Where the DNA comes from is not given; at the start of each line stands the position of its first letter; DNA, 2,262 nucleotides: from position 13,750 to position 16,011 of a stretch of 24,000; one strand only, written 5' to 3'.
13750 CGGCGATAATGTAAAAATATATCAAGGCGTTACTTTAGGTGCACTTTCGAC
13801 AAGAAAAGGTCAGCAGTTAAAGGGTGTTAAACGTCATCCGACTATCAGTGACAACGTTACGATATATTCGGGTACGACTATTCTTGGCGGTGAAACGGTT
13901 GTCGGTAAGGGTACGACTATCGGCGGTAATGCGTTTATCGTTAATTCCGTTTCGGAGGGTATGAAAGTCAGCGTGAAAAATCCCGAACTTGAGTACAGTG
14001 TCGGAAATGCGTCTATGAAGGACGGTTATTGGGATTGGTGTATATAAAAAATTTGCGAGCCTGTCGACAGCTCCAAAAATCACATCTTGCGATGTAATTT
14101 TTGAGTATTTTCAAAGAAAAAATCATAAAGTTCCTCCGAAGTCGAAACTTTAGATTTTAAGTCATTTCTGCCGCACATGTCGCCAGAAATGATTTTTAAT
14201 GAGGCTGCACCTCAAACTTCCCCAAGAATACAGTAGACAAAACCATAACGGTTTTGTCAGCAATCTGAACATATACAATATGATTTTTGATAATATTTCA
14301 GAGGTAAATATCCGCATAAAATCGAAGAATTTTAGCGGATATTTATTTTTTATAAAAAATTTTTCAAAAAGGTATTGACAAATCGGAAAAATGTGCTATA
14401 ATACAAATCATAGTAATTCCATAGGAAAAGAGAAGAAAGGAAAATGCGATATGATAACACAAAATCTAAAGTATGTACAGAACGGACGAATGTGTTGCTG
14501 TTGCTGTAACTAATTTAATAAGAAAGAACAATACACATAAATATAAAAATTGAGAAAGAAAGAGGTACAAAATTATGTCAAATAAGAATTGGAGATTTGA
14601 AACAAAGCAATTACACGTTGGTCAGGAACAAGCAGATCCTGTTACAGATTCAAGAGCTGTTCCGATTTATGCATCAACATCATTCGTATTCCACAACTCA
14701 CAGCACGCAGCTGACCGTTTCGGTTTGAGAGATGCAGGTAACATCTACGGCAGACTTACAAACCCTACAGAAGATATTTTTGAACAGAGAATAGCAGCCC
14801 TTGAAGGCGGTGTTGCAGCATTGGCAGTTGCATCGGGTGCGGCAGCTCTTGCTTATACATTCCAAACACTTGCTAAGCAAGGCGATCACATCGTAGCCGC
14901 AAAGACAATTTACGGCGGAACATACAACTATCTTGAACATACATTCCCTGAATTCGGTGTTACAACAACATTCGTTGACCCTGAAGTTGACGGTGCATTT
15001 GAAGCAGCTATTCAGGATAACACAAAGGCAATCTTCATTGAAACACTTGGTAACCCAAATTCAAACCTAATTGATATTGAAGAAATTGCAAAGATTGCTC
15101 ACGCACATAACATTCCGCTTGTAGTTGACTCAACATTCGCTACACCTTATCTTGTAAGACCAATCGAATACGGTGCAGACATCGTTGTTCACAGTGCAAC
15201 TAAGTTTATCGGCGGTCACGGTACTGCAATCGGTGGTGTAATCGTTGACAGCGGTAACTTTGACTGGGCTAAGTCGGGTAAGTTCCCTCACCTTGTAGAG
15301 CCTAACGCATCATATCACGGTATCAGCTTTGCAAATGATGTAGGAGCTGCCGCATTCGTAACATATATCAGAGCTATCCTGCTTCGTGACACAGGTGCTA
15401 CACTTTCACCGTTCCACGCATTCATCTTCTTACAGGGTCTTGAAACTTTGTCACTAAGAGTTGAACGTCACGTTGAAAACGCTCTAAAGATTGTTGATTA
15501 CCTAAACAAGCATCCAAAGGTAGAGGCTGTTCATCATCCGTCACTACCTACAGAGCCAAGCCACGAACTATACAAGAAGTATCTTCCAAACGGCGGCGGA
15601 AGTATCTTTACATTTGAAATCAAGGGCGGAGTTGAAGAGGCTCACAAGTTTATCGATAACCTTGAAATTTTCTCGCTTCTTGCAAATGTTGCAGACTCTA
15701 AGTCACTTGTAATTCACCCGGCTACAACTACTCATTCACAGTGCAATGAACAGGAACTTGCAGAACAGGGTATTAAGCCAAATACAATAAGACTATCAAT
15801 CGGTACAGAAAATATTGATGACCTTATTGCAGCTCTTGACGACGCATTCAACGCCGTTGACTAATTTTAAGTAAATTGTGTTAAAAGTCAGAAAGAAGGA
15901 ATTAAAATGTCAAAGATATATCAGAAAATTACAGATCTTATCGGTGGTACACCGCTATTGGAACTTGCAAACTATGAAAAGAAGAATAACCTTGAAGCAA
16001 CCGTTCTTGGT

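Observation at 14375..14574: Five consecutive Cys codons in a 20-codon leader ORF in front of metY-cysK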

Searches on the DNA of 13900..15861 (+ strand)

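Call 3: search_rna_families(source=window, start=13900, end=14700, threshold=evalue, max_evalue=10, show_alignments=3)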
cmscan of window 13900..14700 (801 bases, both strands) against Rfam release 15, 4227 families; matches with E-value up to 10: 9.
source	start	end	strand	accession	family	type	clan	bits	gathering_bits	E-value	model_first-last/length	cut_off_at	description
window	14288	14358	+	RF00747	mir-283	Gene; miRNA;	CL00094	26.6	50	0.01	1-98/98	no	mir-283 microRNA precursor family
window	14297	14370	-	RF01579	RUF2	Gene; sRNA;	-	18.2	90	7.5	1-154/154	no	Plasmodium RNA of unknown function RUF2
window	14313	14372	+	RF01749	pan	Cis-reg;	-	17.5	36.2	3.2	1-92/92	no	pan motif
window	14289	14361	-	RF00885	MIR821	Gene; miRNA;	-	17.1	249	1.2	1-275/275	no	MIR821 microRNA precursor family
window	14345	14381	-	RF03027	RT-6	Gene; sRNA;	-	16.9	46.7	0.6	35-70/75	no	RT-6 RNA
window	14196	14260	-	RF02527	SSRC38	Gene; sRNA;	-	16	80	3.8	1-166/166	no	Streptococcus sRNA SSRC38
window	14074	14153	-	RF01705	Flavo-1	Gene; sRNA;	-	15.2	42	3.8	1-76/76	no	Flavo-1 RNA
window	14297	14374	-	RF03533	SQ1002_RNA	Gene; sRNA;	-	12.3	128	6.7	1-237/237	no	Clostridioides difficile sRNA SQ1002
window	14235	14259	-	RF04120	MIR5998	Gene; miRNA;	-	12.3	180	9.4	1-173/173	no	MIR5998 microRNA precursor family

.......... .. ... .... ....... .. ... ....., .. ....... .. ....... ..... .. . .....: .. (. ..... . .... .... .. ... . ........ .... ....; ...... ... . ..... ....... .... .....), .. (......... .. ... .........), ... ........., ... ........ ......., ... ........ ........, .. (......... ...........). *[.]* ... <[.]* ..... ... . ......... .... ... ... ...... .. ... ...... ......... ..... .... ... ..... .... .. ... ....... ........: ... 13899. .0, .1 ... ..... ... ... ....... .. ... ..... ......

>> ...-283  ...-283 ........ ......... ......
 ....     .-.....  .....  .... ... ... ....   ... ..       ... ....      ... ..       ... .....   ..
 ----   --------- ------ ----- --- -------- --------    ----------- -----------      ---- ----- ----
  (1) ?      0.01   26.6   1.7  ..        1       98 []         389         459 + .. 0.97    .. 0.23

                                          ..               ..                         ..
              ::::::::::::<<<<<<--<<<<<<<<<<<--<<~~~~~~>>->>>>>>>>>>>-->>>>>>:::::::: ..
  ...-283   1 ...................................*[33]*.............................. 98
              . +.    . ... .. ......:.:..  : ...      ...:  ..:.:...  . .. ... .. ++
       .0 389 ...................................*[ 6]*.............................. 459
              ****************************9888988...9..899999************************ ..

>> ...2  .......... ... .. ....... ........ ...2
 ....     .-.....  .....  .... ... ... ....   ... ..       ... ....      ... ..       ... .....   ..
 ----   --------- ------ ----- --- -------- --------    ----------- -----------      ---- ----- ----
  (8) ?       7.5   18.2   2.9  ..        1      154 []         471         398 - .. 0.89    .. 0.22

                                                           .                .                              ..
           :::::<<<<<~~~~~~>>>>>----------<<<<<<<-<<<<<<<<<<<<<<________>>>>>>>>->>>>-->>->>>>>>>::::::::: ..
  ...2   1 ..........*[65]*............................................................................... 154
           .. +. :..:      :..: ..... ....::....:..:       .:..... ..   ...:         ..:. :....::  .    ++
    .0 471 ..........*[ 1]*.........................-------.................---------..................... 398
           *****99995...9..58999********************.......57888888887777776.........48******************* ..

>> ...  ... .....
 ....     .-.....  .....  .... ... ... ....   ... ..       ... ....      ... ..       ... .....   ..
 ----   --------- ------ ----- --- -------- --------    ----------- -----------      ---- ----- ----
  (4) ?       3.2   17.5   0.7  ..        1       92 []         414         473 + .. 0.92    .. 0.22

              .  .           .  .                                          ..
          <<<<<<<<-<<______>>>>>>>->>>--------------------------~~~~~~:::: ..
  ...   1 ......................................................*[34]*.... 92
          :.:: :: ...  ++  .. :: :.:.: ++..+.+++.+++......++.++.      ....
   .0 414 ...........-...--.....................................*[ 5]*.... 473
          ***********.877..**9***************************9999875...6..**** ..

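Call 60: search_rna_families(sources=[L098, L020, L103, L022, L027, L024, L026, L087, L042, L023, L017, L006, L030, L012, L018, L003, L011, L031, L034, L124], threshold=gathering)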
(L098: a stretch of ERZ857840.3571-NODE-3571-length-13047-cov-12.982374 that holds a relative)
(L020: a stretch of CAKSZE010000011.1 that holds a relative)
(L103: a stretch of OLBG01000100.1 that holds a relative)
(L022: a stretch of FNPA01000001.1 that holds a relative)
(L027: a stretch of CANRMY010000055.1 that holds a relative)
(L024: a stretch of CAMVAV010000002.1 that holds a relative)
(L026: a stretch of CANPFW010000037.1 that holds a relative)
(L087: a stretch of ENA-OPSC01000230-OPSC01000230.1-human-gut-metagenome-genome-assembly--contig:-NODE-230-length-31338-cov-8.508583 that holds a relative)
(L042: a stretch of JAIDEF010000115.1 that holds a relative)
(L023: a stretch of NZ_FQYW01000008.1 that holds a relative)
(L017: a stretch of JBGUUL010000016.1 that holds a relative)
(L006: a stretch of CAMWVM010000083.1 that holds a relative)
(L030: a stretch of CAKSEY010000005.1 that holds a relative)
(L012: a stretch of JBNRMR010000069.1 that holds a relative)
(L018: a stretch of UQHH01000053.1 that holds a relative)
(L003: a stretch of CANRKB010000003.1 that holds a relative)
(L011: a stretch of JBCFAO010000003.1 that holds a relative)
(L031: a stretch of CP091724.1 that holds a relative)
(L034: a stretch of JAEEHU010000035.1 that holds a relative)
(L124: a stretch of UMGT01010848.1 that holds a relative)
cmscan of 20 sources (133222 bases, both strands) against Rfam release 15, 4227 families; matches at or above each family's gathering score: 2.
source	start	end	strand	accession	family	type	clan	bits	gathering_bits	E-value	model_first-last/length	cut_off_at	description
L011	255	446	-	RF00174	Cobalamin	Cis-reg; riboswitch;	CL00101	107.2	31.5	1.5e-25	1-189/189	no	Cobalamin riboswitch aptamer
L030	4568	4640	+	RF00005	tRNA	Gene; tRNA;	CL00001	57.1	29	2.4e-09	1-71/71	no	tRNA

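Call 83: search_rna_families(sources=[L037, L041, L001, L002, L008, L013, L014, L021, L036, L040, L061, L083, L085, L116, L109, L092, L084, L089], threshold=gathering)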
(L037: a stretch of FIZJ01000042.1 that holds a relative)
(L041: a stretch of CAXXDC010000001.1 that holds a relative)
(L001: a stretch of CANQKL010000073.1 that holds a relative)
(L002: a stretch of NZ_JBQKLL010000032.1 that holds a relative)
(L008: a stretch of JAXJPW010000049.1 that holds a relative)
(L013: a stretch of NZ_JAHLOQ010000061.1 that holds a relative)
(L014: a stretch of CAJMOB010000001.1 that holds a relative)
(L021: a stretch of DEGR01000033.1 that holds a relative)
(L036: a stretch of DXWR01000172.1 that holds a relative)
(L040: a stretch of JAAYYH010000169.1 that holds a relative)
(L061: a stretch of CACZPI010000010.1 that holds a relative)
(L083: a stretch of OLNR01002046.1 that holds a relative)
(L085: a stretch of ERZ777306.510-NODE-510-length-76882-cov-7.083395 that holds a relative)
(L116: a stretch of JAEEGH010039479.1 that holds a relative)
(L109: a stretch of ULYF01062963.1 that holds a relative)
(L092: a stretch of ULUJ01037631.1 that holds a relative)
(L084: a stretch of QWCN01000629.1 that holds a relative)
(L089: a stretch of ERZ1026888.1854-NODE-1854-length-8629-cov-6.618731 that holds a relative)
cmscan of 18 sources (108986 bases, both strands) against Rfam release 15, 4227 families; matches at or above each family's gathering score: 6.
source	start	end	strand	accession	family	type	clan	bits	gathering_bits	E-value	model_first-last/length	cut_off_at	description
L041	2770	2871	+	RF00162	SAM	Cis-reg; riboswitch;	CL00012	91.3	44.4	2.9e-20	1-108/108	no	SAM riboswitch aptamer (S box leader)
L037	2249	2360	+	RF00162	SAM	Cis-reg; riboswitch;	CL00012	90.9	44.4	3.7e-20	1-108/108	no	SAM riboswitch aptamer (S box leader)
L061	1294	1367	-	RF00005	tRNA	Gene; tRNA;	CL00001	68.9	29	1e-12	1-71/71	no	tRNA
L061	1417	1490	-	RF00005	tRNA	Gene; tRNA;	CL00001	67.3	29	3e-12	1-71/71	no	tRNA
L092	4954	5026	+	RF00005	tRNA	Gene; tRNA;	CL00001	63.7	29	2.9e-11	1-71/71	no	tRNA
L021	7076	7156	+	RF00005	tRNA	Gene; tRNA;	CL00001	56.4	29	2.9e-09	1-71/71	no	tRNA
